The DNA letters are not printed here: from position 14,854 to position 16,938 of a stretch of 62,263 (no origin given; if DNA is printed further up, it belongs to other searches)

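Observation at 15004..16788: In-frame fusion of FtsA to a complete ribulose-phosphate 3-epimerase domain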

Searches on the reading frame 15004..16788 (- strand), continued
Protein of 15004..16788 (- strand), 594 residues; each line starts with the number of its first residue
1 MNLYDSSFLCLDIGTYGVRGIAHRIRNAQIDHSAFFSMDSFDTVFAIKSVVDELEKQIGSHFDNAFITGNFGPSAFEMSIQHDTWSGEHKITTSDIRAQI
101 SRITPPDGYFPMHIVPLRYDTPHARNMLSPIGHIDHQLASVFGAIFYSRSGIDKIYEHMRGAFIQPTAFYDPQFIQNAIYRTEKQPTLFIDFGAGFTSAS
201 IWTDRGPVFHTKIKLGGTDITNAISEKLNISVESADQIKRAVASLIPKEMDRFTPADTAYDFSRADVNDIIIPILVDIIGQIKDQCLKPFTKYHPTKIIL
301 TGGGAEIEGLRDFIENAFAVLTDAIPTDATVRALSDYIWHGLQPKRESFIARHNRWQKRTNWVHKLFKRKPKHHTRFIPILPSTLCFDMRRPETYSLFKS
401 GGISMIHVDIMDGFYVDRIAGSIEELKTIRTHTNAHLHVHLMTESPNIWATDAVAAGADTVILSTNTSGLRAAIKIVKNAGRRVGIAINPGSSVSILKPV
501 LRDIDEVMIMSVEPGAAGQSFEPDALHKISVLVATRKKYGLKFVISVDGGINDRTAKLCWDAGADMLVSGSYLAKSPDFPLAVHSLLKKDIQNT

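Call 12: find_related_loci(query=window:15004-16788:-, collection=genome_contigs, flank=10000)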
Query window:15004-16788:- (594 aa) in genome_contigs; peptide patterns used: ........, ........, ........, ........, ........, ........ (x = any residue, [..] = any of these).
326 stretches matched a pattern; 303 encode a relative of the query (tblastn E <= 1e-3); the best 80 are kept; 80 distinct loci.
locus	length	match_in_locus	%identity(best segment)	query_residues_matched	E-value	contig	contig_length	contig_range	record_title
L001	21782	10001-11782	95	1-594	0e+0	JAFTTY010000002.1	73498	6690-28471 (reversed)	MAG: Alphaproteobacteria bacterium isolate RGIG4147 Roe_deer_Colon-1__c38049, whole genome shotgun sequence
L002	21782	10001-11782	95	1-594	0e+0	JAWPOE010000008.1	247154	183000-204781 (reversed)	MAG: Alphaproteobacteria bacterium isolate KA0040-166 k141_183340, whole genome shotgun sequence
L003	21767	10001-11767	79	1-589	0e+0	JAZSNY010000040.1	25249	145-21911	MAG: Candidatus Enterousia sp. isolate T1900044549_TS20190015.MAGScoT_cleanbin_000102 SGB_200_k141_2887229, whole genome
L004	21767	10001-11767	79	1-589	0e+0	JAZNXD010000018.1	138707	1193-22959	MAG: Candidatus Enterousia sp. isolate T1900044780_TS20190246.MAGScoT_cleanbin_000045 SGB_2551_k141_3113111, whole genom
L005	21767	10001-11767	77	1-589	0e+0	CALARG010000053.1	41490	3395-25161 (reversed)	MAG TPA_asm: uncultured Alphaproteobacteria bacterium isolate SRR6425825_bin.15_CONCOCT_v1.1_MAG genome assembly, contig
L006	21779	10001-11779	78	1-593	0e+0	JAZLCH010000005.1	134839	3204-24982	MAG: Candidatus Enterousia sp. isolate T1900045051_TC20190044.MAGScoT_cleanbin_000024 SGB_4527_k141_345151, whole genome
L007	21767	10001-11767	77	1-589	0e+0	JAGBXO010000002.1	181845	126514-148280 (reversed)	MAG: Alphaproteobacteria bacterium isolate RGIG9538 Yak_Colon-2__c86983, whole genome shotgun sequence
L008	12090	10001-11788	77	1-590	0e+0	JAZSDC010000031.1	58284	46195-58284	MAG: Candidatus Enterousia sp. isolate T1900044601_TS20190067.MAGScoT_cleanbin_000040 SGB_692_k141_1836406, whole genome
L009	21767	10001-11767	75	1-589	0e+0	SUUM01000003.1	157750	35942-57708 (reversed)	MAG: Alphaproteobacteria bacterium isolate SIG46 NODE_437_length_157750_cov_7.310304, whole genome shotgun sequence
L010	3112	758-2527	75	1-589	0e+0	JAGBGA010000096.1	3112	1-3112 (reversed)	MAG: Alphaproteobacteria bacterium isolate RGIG9085 Water_deer_Rectum.Co__c1179242, whole genome shotgun sequence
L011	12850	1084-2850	77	1-589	0e+0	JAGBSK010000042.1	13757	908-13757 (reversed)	MAG: Alphaproteobacteria bacterium isolate RGIG9404 Yak_Cecum-1__c927636, whole genome shotgun sequence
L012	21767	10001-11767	75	1-589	0e+0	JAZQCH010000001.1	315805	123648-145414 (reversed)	MAG: Candidatus Enterousia sp. isolate T1900044638_TS20190104.MAGScoT_cleanbin_000052 SGB_1211_k141_257354, whole genome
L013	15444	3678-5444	74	1-589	0e+0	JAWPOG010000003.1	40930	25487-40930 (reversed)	MAG: Alphaproteobacteria bacterium isolate KV104-158 k141_1284868, whole genome shotgun sequence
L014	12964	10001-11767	74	1-589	0e+0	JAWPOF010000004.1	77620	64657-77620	MAG: Alphaproteobacteria bacterium isolate KG228-117 k141_1441286, whole genome shotgun sequence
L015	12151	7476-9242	77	1-589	0e+0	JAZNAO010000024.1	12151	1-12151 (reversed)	MAG: Candidatus Enterousia sp. isolate T1900044746_TS20190212.MAGScoT_cleanbin_000053 SGB_2122_k141_143717, whole genome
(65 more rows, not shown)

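Call 22: search_protein_representatives(protein=window:15004-16788:-)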
Query: 594 residues. Proteins with E-value up to 0.001 (for the whole library): 11821; up to 1e-10: 4959; up to 1e-30: 47. The best 150 are listed.
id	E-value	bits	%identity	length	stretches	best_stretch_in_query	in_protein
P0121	1.2e-206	704.4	55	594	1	1-588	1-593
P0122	1.0e-179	615.4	60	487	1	1-456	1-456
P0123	2.3e-173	594.5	47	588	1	1-588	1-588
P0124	9.6e-170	582.5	46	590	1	1-589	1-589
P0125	1.5e-149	515.8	44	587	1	1-589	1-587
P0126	1.6e-145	502.5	45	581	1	1-588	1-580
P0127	6.6e-144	497.2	43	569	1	22-589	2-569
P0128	2.9e-135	468.7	51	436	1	159-589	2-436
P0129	2.1e-134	465.8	40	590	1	4-588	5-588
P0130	2.6e-126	439.1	41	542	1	41-587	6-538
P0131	3.4e-126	438.7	40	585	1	1-589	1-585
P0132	3.6e-104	366.0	55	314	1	277-588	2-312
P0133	3.5e-101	356.1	43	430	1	1-427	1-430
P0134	1.2e-99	351.1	33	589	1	2-589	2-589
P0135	3.0e-98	346.5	36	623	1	2-589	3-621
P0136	2.3e-93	330.3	72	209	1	381-588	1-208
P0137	3.8e-89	316.4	46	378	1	212-587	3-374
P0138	1.2e-88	314.8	46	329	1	1-320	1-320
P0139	1.0e-82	295.2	32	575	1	1-588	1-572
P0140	5.4e-81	289.5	33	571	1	33-587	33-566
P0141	4.5e-76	273.2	36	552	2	369-588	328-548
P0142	4.0e-75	270.1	33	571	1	6-588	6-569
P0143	4.0e-73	263.5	34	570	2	375-589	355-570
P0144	1.0e-70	255.5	57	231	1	1-198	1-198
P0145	3.5e-67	243.9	35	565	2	376-587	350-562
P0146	3.7e-67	243.8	31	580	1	1-589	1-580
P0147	4.4e-67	243.6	38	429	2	365-587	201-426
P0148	4.4e-64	233.6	32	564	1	46-589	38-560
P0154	3.2e-35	138.4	40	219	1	380-589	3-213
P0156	3.8e-34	134.8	40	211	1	401-583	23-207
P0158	1.3e-33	133.1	37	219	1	380-587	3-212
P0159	2.3e-32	128.9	38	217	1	381-588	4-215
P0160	3.4e-32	128.3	40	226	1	380-575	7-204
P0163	2.6e-31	125.4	37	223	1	382-582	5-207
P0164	2.8e-31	125.3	36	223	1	379-584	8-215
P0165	2.9e-31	125.3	38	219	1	392-588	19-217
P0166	3.4e-31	125.0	40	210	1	380-586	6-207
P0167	5.5e-31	124.4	39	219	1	378-586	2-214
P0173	3.1e-30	121.9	38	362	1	372-585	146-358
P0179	6.6e-30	120.8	32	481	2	380-579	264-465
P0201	7.1e-29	117.4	36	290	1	379-588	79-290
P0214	1.9e-28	116.0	36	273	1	380-575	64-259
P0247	1.3e-27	113.2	33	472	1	364-583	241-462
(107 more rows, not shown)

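Call 25: list_cluster_members(proteins=[P0134, P0135, P0139, P0140, P0141, P0142, P0143, P0145, P0146, P0148])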
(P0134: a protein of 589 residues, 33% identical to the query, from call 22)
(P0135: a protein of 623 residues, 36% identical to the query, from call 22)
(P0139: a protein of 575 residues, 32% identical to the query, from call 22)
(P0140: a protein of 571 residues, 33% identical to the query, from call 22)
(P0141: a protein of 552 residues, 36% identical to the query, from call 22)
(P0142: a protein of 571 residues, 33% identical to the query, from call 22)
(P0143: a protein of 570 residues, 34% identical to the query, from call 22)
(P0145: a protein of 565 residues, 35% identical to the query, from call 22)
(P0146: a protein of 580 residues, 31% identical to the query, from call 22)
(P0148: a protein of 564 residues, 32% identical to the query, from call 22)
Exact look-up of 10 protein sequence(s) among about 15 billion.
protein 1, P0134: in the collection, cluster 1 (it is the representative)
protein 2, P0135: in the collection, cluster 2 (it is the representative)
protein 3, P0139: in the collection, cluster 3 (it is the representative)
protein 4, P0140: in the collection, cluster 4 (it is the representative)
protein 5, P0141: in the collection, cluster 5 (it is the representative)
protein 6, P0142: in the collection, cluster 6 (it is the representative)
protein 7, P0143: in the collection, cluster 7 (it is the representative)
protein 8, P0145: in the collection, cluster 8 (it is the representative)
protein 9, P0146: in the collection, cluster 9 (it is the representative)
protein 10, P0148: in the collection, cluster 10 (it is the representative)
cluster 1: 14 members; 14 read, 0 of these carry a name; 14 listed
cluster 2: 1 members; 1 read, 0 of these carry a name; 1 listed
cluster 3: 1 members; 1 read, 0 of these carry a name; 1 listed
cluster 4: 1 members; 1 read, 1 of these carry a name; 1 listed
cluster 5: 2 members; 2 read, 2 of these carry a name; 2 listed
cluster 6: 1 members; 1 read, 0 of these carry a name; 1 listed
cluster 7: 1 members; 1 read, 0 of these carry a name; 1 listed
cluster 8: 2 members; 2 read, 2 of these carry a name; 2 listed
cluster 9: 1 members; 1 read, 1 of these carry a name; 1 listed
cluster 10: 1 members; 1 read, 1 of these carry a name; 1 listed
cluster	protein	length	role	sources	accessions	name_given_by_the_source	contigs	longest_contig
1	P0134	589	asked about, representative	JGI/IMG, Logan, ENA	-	-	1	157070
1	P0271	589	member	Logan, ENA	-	-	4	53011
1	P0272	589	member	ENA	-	-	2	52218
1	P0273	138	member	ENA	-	-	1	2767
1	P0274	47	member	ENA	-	-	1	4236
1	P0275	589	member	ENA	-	-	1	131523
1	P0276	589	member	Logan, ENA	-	-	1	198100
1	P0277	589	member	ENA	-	-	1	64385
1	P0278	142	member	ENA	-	-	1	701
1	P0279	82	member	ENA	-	-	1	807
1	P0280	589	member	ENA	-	-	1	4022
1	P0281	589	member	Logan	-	-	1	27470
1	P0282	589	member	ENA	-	-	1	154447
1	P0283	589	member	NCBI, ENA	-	-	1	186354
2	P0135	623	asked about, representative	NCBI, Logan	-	-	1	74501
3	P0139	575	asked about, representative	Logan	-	-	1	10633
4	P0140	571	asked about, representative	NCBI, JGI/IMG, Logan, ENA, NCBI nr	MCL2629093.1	MAG: ribulose-phosphate 3-epimerase [Alphaproteobacteria bacterium] | ribulose-phosphate 3-epimerase [Alphaproteobacteria bacterium]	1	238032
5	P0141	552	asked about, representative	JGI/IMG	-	ribulose-phosphate 3-epimerase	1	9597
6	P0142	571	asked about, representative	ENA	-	-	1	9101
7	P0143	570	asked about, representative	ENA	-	-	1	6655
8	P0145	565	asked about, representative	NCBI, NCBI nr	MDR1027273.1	MAG: hypothetical protein LBL46_02555 [Rickettsiales bacterium] | hypothetical protein [Rickettsiales bacterium]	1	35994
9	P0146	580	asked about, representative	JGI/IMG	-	ribulose-phosphate 3-epimerase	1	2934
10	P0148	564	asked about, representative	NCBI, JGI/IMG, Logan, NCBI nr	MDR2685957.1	MAG: ribulose-phosphate 3-epimerase [Rickettsiales bacterium] | ribulose-phosphate 3-epimerase | ribulose-phosphate 3-epimerase [Rickettsiales bacterium]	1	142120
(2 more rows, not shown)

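Call 26: find_homologous_proteins(query=P0134, max_evalue=1e-10)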
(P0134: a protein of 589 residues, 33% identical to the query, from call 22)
Query P0134 (589 aa): 3 proteins with E <= 1e-10 among 8000 candidates.
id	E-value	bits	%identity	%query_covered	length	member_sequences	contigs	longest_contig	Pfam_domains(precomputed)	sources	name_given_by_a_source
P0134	0.0e+0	1263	100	100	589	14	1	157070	PF00834.26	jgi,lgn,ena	-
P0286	6.0e-275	931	75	100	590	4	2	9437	PF00834.26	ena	-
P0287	9.1e-89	317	30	100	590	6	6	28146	PF14450.13,PF00834.26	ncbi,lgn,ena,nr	ncbi:MAG: ribulose-phosphate 3-epimerase [Alphaproteobacteria bacterium]|nr:ribulose-phosphate 3-epi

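Call 27: find_encoding_contigs(protein=P0134, flank=10000, max_places=3)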
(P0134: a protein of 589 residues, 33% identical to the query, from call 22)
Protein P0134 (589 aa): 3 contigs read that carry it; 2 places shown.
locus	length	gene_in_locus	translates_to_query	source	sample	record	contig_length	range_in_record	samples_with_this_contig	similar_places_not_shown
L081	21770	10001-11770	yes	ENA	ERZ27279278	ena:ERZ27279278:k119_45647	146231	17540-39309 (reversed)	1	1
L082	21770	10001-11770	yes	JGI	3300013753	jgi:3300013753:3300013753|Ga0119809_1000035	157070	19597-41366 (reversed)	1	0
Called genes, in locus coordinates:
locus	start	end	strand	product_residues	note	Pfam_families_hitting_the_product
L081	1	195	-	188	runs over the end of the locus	-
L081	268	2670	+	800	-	PF02518:HATPase_c, PF00204:DNA_gyraseB, PF01751:Toprim, PF00986:DNA_gyraseB_C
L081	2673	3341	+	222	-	-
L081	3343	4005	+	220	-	PF03167:UDG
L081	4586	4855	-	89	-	-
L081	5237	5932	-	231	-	PF02463:SMC_N, PF00005:ABC_tran, PF13304:AAA_21 (faint)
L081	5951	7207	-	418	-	PF12704:MacB_PCD, PF02687:FtsX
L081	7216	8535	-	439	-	-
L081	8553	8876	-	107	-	-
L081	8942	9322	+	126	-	-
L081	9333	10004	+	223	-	PF03799:FtsQ_DivIB_C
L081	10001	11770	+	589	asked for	PF00834:Ribul_P_3_epim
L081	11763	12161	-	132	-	PF02367:TsaE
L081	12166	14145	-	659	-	PF00270:DEAD (weak), PF04851:ResIII, PF17757:UvrB_inter, PF27431:UvrB_3rd, PF00271:Helicase_C, PF12344:UvrB, PF02151:UVR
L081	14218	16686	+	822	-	PF05170:AsmA (faint)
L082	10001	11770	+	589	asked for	PF00834:Ribul_P_3_epim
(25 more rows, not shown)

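Call 31: find_homologous_proteins(query=A1, max_evalue=1e-10)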
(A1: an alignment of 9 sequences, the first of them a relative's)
Query A1 (9 sequences) (571 aa, profile of the alignment): 5 proteins with E <= 1e-10 among 8000 candidates.
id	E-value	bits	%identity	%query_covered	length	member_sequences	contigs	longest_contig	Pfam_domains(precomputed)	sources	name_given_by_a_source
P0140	4.9e-225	767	100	100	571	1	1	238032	PF02491.26,PF14450.13,PF00834.26,PF11104.15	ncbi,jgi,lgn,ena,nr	ncbi:MAG: ribulose-phosphate 3-epimerase [Alphaproteobacteria bacterium]|nr:ribulose-phosphate 3-epi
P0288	7.9e-179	614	50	99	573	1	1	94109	PF14450.13,PF00834.26,PF11104.15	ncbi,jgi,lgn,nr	ncbi:MAG: ribulose-phosphate 3-epimerase [Rickettsiales bacterium]|jgi:ribulose-phosphate 3-epimeras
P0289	1.6e-170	587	51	94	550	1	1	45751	PF02491.26,PF14450.13,PF00834.26,PF11104.15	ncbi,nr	ncbi:MAG: ribulose-phosphate 3-epimerase, partial [Rickettsiales bacterium]|nr:ribulose-phosphate 3-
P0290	2.2e-169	583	47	98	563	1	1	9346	PF14450.13,PF00834.26,PF11104.15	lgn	-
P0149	2.7e-122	427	55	68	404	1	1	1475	PF14450.13,PF00834.26,PF11104.15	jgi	jgi:ribulose-phosphate 3-epimerase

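Call 32: find_encoding_contigs(protein=P0140, flank=10000, max_places=2)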
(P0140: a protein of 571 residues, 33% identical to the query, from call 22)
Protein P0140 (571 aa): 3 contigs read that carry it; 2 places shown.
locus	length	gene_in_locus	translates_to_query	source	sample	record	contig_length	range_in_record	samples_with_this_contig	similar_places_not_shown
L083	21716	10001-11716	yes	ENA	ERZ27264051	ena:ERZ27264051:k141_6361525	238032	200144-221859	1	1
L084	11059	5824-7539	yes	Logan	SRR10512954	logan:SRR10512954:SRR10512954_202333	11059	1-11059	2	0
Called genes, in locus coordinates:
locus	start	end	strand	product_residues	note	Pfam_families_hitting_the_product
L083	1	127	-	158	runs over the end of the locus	-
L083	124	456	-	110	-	PF00825:Ribonuclease_P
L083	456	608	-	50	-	PF00468:Ribosomal_L34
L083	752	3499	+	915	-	PF00521:DNA_topoisoIV, PF03989:DNA_gyraseA_C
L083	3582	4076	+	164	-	PF05656:DUF805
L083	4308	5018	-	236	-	PF00005:ABC_tran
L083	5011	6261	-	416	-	PF12704:MacB_PCD, PF02687:FtsX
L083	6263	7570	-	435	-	-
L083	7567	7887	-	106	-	-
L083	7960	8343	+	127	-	-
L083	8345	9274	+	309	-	PF00534:Glycos_transf_1 (weak)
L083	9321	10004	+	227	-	PF08478:POTRA_1 (weak), PF03799:FtsQ_DivIB_C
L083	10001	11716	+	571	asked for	PF02491:SHS2_FTSA (weak), PF11104:PilM_2 (weak), PF14450:FtsA, PF00834:Ribul_P_3_epim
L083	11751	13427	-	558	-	PF03485:Arg_tRNA_synt_N, PF00750:tRNA-synt_1d, PF05746:DALR_1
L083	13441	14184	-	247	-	PF01411:tRNA-synt_2c (weak), PF07973:tRNA_SAD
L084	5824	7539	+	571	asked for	PF02491:SHS2_FTSA (weak), PF11104:PilM_2 (weak), PF14450:FtsA, PF00834:Ribul_P_3_epim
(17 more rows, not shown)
